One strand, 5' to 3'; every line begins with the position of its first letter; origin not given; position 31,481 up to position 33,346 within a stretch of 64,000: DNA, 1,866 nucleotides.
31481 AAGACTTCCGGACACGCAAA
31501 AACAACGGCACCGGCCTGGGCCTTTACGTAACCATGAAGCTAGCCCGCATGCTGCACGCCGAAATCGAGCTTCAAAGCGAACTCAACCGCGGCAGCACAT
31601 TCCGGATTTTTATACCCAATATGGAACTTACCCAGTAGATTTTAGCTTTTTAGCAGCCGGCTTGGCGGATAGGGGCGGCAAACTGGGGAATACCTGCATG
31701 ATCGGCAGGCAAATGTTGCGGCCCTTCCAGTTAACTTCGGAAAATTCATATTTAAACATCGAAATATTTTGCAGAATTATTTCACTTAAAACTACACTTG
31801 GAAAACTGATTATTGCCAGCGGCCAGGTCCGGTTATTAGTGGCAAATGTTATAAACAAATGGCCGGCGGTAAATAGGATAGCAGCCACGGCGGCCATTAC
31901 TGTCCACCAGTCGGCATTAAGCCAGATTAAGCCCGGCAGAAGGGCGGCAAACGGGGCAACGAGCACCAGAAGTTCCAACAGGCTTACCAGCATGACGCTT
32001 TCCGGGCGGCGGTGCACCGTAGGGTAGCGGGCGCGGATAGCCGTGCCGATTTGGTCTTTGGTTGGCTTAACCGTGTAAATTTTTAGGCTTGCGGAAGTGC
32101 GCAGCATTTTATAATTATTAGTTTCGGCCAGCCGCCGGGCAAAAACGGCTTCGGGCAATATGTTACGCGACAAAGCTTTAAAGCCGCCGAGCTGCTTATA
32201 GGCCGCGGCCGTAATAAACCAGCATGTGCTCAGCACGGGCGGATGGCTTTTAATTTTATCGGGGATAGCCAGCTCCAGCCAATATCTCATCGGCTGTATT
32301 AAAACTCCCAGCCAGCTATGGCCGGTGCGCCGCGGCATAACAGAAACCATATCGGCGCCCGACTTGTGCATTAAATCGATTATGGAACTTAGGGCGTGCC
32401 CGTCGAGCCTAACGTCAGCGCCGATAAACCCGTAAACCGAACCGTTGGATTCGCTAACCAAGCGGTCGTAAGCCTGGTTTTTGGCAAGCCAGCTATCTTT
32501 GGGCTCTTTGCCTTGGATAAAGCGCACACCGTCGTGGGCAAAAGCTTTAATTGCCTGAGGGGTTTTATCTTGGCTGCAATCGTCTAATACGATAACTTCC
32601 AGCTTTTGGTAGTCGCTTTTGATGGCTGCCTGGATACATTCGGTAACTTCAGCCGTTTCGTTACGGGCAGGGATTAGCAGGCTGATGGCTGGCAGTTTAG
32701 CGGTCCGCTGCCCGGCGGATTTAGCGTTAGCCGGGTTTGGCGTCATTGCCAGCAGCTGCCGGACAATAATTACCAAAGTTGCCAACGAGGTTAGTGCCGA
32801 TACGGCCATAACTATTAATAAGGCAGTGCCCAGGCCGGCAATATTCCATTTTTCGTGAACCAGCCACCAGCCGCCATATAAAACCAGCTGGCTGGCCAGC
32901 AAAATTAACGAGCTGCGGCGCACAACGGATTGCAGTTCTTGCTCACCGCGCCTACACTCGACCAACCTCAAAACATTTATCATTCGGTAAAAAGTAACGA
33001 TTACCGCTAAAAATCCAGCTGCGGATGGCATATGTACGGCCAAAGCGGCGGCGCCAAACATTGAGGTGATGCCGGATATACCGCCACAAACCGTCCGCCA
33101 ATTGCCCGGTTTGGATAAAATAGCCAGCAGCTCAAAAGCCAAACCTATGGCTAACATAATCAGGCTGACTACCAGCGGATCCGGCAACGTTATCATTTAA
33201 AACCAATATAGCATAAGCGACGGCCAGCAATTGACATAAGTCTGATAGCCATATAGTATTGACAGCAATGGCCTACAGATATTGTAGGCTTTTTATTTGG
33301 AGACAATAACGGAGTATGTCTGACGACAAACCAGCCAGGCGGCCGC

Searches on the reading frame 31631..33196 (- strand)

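Call 66: search_protein_families(library=ncbifam, proteins=[window:31631-33196:-], max_evalue=1e-10)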
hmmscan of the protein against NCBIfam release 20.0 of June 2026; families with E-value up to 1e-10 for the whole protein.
window:31631-33196:- (522 aa): 4 families
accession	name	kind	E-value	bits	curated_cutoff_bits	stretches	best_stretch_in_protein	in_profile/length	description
TIGR03469.1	HpnB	hypoth_equivalog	3.4e-19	69.1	379.25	1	134-494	8-383/386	hopene-associated glycosyltransferase HpnB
TIGR03937.1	PgaC_IcaA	equivalog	1.8e-13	50.2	422.3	1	157-289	33-164/407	poly-beta-1,6-N-acetyl-D-glucosamine synthase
NF045692.1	OglycostaseCruG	equivalog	3.3e-13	49.3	600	1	137-358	9-240/386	2'-O-glycosyltransferase CruG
TIGR04242.1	nodulat_NodC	equivalog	2.3e-11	43.3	550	1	129-307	8-188/395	chitooligosaccharide synthase NodC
